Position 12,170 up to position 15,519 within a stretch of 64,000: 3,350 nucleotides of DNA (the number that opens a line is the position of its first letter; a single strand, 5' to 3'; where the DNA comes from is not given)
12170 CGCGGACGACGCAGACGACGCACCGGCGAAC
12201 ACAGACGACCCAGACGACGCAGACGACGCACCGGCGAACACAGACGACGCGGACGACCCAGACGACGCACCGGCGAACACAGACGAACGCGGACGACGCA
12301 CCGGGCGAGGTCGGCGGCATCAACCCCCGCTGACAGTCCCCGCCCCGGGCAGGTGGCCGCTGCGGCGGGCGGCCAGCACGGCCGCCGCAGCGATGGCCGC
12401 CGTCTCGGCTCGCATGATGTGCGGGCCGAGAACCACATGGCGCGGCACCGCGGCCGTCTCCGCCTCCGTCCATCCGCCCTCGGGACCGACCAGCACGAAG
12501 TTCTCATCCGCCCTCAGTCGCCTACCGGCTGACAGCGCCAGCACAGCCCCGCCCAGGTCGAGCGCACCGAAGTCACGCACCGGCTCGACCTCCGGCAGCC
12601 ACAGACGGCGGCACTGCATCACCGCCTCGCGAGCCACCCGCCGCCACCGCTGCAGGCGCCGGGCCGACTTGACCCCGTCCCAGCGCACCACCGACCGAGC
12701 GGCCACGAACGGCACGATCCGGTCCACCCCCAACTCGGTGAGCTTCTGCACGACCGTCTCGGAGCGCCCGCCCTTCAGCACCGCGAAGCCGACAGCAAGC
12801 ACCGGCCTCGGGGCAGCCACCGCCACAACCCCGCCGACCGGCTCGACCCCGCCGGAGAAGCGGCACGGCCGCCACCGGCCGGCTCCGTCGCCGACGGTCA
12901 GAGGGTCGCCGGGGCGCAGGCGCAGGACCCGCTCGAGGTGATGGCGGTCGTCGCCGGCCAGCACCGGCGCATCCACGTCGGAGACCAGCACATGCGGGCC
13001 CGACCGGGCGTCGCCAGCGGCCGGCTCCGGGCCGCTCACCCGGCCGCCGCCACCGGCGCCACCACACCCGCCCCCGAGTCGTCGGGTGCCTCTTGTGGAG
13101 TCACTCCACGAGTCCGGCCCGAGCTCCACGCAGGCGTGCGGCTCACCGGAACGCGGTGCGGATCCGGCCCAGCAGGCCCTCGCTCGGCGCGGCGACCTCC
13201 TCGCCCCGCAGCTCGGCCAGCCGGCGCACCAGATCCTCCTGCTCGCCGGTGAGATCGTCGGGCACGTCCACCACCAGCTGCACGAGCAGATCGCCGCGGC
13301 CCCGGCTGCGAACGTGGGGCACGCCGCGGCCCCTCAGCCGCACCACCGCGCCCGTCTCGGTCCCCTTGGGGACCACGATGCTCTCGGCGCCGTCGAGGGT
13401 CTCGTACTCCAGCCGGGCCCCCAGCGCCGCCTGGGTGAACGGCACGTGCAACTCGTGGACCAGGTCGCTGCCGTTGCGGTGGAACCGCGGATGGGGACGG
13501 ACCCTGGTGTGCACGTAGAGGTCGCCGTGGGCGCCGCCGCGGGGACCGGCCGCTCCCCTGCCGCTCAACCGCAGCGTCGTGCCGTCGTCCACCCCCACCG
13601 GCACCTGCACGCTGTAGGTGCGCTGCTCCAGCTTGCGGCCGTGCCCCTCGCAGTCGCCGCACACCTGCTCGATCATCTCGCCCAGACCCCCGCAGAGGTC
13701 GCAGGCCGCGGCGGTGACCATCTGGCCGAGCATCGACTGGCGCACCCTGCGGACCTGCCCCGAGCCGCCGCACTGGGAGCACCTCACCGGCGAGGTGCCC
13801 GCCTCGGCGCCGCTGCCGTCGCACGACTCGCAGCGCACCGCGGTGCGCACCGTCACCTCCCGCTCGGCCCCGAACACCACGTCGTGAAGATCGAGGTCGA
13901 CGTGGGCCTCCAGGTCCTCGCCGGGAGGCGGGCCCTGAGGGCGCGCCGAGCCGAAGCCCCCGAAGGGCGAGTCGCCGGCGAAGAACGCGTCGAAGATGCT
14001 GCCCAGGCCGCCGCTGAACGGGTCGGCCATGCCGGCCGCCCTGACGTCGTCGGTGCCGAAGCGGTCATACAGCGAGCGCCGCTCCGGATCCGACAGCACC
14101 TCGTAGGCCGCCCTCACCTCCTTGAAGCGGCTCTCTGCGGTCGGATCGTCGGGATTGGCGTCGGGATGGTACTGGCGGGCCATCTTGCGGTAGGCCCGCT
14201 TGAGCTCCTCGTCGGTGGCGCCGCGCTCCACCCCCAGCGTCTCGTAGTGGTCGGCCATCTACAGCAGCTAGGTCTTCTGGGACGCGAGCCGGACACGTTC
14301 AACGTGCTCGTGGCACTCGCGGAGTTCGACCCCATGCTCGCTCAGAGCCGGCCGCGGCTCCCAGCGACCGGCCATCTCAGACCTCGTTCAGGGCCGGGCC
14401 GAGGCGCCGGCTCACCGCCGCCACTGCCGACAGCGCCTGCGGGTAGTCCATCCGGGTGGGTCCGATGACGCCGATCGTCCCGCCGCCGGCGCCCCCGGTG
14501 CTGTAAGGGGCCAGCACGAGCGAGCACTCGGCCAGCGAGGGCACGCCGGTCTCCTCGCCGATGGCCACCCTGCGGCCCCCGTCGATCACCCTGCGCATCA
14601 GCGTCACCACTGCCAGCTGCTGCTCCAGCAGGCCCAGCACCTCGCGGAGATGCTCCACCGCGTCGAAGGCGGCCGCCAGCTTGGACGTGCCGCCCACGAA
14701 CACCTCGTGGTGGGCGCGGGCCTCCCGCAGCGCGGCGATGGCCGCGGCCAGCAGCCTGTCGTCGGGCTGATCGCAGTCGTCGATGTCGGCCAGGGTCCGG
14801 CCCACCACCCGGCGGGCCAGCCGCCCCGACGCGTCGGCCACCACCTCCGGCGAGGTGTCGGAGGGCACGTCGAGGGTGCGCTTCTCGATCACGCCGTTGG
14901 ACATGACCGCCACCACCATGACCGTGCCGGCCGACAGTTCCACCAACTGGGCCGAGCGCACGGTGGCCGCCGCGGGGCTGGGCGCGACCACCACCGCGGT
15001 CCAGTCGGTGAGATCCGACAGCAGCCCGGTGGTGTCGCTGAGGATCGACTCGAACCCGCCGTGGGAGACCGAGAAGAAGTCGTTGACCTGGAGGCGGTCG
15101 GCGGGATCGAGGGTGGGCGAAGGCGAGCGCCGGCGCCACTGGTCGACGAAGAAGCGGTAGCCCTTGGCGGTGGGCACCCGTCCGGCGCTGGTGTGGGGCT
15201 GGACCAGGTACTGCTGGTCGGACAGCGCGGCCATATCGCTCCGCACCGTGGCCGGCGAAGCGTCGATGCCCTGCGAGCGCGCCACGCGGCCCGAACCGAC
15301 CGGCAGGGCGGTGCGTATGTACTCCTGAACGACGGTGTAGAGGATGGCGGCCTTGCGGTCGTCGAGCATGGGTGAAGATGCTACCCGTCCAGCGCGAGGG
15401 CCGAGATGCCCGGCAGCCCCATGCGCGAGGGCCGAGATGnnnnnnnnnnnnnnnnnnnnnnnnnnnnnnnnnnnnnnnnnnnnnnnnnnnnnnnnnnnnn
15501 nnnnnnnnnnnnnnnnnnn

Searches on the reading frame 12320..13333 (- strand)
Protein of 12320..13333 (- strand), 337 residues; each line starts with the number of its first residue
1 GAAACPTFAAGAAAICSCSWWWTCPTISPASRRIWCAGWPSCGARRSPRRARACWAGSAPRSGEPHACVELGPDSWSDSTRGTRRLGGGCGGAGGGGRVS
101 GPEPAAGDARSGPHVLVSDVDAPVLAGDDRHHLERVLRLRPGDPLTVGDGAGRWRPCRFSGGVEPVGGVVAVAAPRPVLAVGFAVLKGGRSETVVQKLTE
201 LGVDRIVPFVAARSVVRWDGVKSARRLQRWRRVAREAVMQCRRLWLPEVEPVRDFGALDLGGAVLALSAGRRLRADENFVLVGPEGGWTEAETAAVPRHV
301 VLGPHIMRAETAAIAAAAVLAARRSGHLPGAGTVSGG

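Call 24: search_protein_families(library=pfam, proteins=[window:12320-13333:-], max_evalue=0.001)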
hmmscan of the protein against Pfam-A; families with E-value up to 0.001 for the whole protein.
window:12320-13333:- (337 aa): 2 families
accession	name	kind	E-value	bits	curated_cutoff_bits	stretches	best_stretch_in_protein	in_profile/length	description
PF04452.19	Methyltrans_RNA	-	3.9e-35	121.3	23.9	1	178-320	6-164/165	RNA methyltransferase domain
PF20260.4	PUA_4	-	3.6e-08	33.8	23.9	1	125-159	1-35/48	RNA methyltransferase PUA domain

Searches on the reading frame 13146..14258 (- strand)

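Call 24: search_protein_families(library=pfam, proteins=[window:13146-14258:-], max_evalue=0.001)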
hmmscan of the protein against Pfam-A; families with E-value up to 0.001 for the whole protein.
window:13146-14258:- (371 aa): 4 families
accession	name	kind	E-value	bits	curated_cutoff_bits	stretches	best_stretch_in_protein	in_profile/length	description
PF01556.23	DnaJ_C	-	5.3e-44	150.4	26.6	1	116-333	1-152/152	DnaJ C terminal domain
PF00226.36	DnaJ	-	1.6e-27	95.8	27.8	1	3-65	1-63/63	DnaJ domain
PF00684.25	DnaJ_CXXCXGXG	-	4.7e-15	56.1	32.7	1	143-207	1-65/65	DnaJ central domain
PF25436.1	BSD2_CRD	-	3.4e-05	24.4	27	1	141-207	3-58/69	BSD2 cysteine rich domain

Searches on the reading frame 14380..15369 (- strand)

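Call 24: search_protein_families(library=pfam, proteins=[window:14380-15369:-], max_evalue=0.001)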
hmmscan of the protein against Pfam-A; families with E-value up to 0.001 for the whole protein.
window:14380-15369:- (330 aa): 1 family
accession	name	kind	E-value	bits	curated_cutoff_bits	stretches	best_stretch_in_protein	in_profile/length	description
PF01628.27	HrcA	-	1.5e-46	159.5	22.2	1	107-311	1-213/215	HrcA protein C terminal domain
